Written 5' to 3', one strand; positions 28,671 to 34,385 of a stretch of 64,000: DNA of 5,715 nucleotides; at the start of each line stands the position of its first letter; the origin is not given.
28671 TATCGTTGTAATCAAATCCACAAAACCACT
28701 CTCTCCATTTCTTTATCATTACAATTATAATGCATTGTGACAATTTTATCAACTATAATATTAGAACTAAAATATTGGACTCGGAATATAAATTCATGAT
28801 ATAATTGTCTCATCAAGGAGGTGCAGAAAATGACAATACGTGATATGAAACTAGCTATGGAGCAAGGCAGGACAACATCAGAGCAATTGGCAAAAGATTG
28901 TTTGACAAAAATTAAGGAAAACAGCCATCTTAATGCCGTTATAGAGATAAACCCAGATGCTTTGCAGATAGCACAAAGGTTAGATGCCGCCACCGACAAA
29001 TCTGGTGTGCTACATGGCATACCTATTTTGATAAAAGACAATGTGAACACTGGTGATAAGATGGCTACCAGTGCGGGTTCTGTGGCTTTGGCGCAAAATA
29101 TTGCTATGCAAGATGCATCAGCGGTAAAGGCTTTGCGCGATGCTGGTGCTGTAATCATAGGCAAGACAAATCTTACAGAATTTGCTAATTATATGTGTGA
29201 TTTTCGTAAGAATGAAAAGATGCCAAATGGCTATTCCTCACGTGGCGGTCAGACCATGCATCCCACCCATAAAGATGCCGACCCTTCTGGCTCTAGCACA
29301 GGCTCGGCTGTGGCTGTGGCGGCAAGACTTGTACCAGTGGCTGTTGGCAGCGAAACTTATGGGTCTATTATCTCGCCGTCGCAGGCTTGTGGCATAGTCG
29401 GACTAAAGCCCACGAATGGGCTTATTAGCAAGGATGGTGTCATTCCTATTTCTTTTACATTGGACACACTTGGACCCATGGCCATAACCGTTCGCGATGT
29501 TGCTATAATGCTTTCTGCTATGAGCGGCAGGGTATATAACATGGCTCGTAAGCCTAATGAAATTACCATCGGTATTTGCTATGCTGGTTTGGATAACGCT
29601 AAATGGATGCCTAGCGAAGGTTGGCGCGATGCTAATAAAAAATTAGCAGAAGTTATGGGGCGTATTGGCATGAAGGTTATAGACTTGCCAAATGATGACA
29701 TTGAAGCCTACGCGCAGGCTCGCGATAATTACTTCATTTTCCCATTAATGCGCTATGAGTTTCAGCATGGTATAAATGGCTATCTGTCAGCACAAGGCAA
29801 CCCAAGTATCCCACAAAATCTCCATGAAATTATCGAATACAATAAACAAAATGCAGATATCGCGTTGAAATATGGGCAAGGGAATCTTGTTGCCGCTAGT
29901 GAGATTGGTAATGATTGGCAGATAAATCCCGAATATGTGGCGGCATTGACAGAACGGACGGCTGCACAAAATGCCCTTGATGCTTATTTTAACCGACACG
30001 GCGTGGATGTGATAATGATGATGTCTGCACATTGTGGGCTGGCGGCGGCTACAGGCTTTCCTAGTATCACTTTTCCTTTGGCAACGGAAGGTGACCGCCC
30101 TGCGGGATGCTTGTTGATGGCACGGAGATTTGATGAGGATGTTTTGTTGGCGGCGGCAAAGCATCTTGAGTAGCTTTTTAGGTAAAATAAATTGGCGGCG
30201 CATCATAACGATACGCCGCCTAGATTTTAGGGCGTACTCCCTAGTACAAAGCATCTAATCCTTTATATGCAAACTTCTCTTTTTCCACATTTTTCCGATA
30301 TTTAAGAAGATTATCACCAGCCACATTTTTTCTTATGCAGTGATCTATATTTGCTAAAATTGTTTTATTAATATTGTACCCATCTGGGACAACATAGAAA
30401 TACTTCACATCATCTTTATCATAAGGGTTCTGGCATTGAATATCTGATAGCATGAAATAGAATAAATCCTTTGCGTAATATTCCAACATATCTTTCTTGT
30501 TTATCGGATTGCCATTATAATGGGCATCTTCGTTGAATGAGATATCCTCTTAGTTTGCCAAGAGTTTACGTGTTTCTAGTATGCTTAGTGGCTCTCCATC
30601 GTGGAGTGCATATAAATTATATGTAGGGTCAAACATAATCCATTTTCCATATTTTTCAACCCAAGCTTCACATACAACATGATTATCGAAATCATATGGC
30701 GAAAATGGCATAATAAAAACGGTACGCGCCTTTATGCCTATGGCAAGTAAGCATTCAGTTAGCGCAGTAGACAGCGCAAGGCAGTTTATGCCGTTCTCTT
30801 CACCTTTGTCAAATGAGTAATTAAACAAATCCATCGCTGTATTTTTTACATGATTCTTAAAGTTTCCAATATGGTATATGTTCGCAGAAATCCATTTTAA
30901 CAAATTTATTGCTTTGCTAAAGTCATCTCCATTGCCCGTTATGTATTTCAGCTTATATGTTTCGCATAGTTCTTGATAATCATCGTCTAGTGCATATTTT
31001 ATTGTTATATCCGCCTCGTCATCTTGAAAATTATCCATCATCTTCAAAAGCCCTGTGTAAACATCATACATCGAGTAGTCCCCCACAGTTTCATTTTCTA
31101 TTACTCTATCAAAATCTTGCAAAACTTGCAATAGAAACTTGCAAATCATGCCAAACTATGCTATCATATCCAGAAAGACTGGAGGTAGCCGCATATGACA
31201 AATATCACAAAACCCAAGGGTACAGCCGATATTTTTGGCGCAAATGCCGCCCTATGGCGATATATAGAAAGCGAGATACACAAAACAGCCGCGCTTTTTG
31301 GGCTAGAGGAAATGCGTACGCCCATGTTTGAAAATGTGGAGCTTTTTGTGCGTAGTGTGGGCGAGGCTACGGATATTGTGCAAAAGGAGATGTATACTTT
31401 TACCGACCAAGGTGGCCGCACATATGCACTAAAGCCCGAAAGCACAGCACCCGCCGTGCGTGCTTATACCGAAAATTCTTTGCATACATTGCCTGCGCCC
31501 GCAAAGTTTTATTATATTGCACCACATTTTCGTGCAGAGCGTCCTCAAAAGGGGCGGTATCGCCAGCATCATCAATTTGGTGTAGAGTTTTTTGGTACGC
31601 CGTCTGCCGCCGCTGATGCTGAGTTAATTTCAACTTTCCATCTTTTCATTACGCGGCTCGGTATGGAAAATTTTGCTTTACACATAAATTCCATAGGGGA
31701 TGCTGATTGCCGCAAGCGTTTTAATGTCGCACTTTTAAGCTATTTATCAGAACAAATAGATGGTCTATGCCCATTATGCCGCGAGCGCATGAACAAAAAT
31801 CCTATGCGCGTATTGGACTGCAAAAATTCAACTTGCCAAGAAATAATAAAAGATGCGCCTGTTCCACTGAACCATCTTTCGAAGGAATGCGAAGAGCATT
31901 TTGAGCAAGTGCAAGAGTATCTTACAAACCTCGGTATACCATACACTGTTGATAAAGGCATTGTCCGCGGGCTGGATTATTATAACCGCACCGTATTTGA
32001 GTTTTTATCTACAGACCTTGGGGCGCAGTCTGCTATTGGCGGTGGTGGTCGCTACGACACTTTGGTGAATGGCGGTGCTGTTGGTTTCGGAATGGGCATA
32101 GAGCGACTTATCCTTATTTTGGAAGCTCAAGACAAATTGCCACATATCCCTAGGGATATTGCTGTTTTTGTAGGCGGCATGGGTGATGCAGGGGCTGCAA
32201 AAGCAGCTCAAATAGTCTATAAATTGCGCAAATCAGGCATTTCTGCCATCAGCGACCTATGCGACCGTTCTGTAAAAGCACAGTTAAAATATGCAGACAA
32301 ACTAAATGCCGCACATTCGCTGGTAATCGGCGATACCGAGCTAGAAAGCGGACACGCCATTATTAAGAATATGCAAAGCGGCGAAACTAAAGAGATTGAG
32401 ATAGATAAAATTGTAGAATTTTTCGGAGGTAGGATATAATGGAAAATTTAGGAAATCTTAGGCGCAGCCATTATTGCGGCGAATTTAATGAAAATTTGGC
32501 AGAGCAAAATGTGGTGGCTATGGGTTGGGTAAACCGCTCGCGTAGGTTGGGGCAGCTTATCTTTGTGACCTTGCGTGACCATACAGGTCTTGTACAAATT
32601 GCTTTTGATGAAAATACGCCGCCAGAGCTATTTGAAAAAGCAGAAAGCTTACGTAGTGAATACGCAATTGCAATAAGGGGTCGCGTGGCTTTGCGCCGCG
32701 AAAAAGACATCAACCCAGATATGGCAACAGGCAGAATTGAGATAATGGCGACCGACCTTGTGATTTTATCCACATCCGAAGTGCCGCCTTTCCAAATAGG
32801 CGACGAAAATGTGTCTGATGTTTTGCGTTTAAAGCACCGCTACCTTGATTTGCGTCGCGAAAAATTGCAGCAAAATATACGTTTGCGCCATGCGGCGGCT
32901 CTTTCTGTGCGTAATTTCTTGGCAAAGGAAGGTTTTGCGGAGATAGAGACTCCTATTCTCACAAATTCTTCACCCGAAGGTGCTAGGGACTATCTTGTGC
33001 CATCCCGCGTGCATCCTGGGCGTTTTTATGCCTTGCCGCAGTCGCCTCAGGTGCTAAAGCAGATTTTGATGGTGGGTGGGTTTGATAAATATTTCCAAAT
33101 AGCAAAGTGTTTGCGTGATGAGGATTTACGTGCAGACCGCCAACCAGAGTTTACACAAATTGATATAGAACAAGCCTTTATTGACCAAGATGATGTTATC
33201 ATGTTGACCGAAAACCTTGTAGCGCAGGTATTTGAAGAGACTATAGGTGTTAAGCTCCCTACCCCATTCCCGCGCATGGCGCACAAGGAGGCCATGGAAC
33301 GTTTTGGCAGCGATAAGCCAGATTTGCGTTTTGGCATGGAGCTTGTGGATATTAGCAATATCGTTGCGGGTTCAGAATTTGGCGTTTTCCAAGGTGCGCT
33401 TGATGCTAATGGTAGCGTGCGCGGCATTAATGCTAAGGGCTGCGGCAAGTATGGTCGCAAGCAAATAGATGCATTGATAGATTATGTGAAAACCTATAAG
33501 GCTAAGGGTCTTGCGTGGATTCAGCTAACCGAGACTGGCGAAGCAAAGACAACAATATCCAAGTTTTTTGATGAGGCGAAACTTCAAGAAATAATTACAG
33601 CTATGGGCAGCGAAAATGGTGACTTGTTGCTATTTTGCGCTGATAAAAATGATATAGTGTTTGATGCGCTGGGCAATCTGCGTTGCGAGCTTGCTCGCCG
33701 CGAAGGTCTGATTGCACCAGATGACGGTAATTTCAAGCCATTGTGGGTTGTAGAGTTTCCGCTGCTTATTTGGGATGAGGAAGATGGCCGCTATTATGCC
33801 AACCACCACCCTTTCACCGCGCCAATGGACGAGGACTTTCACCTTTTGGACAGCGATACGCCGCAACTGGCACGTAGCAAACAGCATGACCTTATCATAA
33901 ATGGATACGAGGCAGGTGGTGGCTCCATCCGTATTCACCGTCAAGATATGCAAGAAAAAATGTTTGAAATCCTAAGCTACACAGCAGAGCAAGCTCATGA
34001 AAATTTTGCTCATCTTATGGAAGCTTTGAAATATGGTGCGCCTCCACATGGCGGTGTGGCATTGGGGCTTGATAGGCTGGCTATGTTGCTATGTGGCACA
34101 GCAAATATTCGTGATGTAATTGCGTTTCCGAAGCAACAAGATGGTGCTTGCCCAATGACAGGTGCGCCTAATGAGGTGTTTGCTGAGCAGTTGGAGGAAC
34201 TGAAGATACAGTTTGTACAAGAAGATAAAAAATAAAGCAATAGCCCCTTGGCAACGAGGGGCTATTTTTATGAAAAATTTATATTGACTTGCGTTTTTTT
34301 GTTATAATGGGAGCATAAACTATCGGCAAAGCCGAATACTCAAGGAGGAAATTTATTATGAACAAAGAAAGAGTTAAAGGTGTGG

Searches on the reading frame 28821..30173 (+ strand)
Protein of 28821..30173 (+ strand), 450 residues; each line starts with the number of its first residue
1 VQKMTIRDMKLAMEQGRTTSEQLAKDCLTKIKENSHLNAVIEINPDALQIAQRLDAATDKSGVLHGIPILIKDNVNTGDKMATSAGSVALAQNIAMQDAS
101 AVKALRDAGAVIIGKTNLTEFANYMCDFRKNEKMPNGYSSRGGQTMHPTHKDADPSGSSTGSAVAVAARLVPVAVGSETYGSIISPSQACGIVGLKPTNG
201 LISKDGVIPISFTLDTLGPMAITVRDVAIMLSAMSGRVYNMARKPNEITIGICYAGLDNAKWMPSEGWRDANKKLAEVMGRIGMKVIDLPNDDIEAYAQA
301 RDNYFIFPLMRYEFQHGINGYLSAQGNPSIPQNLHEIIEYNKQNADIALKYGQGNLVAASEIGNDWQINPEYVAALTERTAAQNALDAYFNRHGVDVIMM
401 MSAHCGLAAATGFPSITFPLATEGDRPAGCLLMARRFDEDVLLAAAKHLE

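Call 20: search_protein_families(library=pfam, proteins=[window:28821-30173:+], max_evalue=0.00001)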
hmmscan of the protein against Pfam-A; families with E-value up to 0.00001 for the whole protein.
window:28821-30173:+ (450 aa): 1 family
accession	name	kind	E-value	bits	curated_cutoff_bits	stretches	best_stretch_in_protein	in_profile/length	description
PF01425.27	Amidase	-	4.2e-64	217.7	27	1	25-440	4-442/445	Amidase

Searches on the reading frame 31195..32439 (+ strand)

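Call 20: search_protein_families(library=pfam, proteins=[window:31195-32439:+], max_evalue=0.00001)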
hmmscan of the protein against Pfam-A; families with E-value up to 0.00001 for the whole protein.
window:31195-32439:+ (414 aa): 3 families
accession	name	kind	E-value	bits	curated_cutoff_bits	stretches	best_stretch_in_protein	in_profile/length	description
PF13393.11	tRNA-synt_His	-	2.7e-36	125.8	25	1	9-305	1-308/308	Histidyl-tRNA synthetase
PF00587.30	tRNA-synt_2b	-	3.2e-16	60.3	29.3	1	67-283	1-133/179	tRNA synthetase class II core domain (G, H, P, S and T)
PF03129.25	HGTP_anticodon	-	2.8e-12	47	21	1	334-410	15-91/94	Anticodon binding domain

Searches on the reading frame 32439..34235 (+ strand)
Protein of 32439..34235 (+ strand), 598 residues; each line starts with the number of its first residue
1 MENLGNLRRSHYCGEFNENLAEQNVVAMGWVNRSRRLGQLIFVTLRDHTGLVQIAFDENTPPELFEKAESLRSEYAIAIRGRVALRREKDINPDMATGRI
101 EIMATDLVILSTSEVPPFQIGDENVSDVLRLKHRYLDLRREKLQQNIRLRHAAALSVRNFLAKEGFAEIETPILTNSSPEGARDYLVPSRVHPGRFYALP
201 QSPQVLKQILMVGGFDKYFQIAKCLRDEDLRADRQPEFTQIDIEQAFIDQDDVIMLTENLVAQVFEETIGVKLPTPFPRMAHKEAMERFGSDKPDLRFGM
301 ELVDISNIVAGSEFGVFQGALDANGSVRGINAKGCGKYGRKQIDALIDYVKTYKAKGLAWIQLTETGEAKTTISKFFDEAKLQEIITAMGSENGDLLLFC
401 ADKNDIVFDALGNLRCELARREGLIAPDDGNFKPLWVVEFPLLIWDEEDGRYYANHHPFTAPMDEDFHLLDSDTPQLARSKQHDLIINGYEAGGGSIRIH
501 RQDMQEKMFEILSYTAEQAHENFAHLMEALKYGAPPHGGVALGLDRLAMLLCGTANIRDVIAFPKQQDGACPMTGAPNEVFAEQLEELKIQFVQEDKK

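Call 20: search_protein_families(library=pfam, proteins=[window:32439-34235:+], max_evalue=0.00001)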
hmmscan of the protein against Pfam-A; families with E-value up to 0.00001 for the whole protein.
window:32439-34235:+ (598 aa): 3 families
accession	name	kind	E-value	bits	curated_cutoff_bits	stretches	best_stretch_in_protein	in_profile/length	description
PF00152.25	tRNA-synt_2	-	2.9e-119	398.2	25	1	129-567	4-308/308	tRNA synthetases class II (D, K and N)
PF02938.19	GAD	-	4.3e-23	81.8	23.4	1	317-411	1-95/95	GAD domain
PF01336.31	tRNA_anti-codon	-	2.1e-12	47.2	27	1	26-110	2-75/75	OB-fold nucleic acid binding domain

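Call 23: find_encoding_contigs(protein=window:32439-34235:+, flank=2000, max_places=4)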
Protein window:32439-34235:+ (598 aa): 1 contig read that carries it; 1 place shown.
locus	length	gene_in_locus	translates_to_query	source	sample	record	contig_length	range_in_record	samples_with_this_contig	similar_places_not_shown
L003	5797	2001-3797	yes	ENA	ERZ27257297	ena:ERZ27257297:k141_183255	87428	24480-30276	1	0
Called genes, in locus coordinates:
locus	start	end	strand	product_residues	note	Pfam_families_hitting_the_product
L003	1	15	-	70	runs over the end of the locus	-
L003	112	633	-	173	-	PF01841:Transglut_core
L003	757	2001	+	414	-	PF13393:tRNA-synt_His, PF00587:tRNA-synt_2b, PF03129:HGTP_anticodon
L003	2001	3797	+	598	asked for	PF01336:tRNA_anti-codon, PF00152:tRNA-synt_2, PF02938:GAD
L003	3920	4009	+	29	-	-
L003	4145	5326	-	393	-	PF07690:MFS_1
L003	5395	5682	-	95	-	PF07876:Dabb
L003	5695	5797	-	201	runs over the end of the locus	PF07833:Cu_amine_oxidN1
